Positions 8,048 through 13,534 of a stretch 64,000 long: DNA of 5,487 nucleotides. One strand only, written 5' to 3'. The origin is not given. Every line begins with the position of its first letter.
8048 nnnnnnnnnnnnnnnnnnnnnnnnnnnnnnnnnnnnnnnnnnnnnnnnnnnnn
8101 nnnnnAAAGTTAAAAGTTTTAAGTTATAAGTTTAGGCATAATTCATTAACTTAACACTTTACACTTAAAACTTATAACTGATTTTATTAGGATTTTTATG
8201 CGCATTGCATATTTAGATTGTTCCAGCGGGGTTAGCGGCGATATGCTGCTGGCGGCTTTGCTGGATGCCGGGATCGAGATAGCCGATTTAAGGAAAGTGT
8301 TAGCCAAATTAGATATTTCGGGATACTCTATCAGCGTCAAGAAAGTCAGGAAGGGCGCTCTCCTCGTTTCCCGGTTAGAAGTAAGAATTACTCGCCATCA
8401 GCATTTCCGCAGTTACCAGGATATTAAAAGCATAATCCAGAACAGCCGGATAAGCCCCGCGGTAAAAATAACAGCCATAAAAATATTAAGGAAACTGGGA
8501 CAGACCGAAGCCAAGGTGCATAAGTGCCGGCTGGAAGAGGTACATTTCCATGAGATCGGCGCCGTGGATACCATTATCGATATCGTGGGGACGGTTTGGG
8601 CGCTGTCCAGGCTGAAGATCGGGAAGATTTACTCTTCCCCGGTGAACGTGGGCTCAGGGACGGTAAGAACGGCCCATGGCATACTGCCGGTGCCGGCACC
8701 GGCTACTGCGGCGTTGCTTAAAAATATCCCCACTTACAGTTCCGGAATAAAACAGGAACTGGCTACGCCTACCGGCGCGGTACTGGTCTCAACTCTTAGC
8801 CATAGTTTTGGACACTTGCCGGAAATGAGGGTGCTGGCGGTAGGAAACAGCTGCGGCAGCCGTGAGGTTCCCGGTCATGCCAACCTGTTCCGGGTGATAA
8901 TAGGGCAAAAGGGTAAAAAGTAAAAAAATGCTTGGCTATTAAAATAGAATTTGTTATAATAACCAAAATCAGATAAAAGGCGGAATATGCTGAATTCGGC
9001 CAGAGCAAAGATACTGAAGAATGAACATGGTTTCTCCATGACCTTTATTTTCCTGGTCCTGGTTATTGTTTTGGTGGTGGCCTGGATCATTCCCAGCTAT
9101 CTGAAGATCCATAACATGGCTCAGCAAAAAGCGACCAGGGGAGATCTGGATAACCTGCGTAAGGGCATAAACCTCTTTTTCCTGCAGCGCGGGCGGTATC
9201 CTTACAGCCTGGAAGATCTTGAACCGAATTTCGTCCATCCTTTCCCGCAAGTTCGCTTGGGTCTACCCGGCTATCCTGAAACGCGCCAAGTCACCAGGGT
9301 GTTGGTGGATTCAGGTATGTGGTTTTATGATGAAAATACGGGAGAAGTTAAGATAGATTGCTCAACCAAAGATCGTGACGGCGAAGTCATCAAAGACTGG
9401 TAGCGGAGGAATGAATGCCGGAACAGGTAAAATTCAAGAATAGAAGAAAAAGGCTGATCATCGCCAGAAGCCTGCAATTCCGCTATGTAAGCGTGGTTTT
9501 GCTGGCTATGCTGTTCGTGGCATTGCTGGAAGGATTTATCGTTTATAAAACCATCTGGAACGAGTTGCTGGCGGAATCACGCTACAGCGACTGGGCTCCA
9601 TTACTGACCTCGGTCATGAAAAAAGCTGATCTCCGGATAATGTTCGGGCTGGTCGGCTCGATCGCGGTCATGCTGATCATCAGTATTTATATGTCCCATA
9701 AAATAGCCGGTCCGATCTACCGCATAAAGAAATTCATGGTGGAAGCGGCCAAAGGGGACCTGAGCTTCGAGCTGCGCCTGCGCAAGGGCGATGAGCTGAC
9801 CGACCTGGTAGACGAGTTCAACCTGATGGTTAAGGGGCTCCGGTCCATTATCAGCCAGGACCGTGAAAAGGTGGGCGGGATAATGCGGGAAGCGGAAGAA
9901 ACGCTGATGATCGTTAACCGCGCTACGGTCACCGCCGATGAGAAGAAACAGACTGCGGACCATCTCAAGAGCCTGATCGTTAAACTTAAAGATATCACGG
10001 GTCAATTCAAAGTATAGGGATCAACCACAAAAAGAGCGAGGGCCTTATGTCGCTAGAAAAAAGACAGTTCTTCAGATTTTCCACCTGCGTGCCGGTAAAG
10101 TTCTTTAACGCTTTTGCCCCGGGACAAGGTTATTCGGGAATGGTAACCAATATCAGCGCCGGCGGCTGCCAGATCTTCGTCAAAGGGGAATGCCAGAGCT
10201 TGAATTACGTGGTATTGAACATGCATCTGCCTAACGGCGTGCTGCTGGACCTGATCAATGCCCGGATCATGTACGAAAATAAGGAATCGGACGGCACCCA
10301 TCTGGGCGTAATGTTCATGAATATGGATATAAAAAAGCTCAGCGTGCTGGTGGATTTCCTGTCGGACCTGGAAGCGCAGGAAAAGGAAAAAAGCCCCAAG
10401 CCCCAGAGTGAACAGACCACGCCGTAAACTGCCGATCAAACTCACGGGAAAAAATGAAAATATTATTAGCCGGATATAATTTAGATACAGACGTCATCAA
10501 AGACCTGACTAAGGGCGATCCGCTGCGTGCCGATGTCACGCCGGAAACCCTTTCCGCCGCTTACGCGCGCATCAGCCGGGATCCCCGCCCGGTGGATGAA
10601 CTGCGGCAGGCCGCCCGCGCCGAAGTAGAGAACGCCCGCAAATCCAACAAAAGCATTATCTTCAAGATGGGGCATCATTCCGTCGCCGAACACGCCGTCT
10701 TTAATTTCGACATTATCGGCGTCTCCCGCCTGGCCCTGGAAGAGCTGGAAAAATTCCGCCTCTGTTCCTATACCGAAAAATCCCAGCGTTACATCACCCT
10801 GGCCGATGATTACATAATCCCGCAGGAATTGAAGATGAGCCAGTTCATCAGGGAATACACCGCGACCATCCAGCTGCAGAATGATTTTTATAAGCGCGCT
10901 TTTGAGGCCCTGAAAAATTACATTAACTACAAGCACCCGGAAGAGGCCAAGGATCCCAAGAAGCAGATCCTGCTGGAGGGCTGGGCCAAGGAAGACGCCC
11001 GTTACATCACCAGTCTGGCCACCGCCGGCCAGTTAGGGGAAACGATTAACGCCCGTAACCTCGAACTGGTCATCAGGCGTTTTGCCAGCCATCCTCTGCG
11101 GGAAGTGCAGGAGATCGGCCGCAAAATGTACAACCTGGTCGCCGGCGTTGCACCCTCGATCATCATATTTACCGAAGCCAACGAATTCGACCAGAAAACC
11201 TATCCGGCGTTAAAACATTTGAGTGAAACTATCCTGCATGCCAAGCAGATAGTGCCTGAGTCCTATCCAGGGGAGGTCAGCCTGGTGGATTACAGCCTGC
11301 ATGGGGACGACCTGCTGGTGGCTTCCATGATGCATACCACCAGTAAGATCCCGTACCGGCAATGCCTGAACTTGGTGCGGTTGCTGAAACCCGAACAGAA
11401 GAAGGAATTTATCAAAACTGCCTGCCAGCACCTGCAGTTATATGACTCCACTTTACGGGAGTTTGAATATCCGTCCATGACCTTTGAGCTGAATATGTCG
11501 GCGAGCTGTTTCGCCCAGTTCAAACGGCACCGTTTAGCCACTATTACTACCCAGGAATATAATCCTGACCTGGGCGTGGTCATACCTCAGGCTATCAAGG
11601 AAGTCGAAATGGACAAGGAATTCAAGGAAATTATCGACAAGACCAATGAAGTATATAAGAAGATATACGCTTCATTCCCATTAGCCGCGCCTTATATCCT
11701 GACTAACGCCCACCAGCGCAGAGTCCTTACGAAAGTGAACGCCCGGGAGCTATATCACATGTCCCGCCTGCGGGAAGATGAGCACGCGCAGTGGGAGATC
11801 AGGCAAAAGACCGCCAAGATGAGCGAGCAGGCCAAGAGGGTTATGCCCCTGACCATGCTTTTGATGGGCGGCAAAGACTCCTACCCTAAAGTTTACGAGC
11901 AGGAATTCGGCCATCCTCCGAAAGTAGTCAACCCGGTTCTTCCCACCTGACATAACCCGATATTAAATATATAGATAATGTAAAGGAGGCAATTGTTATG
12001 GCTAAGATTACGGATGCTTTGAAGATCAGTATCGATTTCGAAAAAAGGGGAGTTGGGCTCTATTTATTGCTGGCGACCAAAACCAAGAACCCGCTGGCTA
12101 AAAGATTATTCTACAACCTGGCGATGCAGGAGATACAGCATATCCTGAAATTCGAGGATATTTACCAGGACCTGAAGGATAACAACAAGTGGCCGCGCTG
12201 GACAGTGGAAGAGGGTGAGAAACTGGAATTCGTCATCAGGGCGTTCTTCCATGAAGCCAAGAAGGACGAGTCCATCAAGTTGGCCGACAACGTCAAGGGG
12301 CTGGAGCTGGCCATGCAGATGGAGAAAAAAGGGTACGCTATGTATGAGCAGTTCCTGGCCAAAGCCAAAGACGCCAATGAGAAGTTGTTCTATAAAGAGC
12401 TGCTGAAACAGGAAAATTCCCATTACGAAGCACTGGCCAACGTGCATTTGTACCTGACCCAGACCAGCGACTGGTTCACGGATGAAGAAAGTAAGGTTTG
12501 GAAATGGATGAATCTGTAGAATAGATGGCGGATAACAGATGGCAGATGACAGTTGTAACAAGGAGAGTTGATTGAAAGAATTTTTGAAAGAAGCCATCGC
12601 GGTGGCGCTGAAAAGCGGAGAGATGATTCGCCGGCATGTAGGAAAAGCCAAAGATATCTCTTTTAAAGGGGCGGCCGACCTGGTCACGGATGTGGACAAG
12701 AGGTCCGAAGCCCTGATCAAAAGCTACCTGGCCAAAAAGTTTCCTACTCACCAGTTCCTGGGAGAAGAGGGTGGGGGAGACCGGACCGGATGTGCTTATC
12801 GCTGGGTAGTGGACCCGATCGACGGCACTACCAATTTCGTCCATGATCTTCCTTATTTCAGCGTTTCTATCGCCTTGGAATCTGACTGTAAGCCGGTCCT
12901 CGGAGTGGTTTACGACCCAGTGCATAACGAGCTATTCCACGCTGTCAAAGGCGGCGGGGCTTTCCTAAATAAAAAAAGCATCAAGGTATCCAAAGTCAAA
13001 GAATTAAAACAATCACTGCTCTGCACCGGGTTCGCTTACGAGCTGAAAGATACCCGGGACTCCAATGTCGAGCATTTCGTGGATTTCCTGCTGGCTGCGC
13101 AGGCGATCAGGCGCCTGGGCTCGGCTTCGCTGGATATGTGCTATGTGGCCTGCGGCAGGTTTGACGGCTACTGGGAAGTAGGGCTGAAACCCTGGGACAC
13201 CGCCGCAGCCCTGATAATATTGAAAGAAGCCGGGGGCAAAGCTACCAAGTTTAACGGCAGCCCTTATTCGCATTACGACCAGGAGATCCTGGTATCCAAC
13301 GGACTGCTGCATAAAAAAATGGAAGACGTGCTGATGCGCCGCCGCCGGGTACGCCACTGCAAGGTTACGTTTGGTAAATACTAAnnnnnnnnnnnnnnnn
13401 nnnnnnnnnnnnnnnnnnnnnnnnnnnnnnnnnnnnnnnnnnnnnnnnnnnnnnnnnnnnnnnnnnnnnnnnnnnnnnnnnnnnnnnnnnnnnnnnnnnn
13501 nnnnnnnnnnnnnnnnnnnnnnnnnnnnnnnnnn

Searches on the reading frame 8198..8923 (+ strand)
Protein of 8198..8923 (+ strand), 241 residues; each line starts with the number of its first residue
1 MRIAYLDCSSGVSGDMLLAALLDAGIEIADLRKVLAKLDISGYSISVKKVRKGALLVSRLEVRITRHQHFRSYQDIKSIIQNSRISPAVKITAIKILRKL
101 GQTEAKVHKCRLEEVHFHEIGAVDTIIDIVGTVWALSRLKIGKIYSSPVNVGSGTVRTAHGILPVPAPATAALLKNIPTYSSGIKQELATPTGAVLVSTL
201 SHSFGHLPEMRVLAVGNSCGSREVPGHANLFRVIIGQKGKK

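Call 57: search_protein_families(library=pfam, max_evalue=0.000001, proteins=[window:8198-8923:+])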
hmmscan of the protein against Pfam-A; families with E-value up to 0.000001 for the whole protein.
window:8198-8923:+ (241 aa): 1 family
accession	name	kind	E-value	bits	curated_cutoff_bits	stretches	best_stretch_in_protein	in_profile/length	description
PF01969.22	Ni_insertion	-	1.9e-83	281.1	22.1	1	4-237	1-236/375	Nickel insertion protein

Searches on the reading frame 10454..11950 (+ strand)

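Call 58: search_protein_families(library=pfam, max_evalue=0.000001, proteins=[window:10454-11950:+])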
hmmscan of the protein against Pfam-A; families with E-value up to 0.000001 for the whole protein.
window:10454-11950:+ (498 aa): 1 family
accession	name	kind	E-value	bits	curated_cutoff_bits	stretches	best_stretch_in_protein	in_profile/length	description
PF02511.20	Thy1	-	2.9e-62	210.3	24.8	2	29-235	8-191/191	Thymidylate synthase complementing protein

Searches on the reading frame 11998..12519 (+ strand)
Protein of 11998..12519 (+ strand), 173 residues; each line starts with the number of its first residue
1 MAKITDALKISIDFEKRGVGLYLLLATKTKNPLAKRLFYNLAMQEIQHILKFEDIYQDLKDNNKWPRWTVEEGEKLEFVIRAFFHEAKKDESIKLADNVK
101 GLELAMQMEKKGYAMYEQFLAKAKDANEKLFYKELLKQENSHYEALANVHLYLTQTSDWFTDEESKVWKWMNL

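Call 58: search_protein_families(library=pfam, max_evalue=0.000001, proteins=[window:11998-12519:+])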
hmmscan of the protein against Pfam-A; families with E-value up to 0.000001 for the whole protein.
window:11998-12519:+ (173 aa): 1 family
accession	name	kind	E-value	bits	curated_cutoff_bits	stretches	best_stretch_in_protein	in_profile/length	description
PF02915.23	Rubrerythrin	-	1e-12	49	22.8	1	6-148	1-135/137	Rubrerythrin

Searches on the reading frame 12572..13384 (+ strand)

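Call 8: search_protein_families(library=pfam, proteins=[window:12572-13384:+])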
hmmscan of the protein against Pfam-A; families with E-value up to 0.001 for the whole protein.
window:12572-13384:+ (270 aa): 1 family
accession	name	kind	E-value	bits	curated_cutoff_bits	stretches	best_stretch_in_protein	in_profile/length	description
PF00459.30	Inositol_P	-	2.9e-73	247.1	27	1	2-252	3-260/271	Inositol monophosphatase family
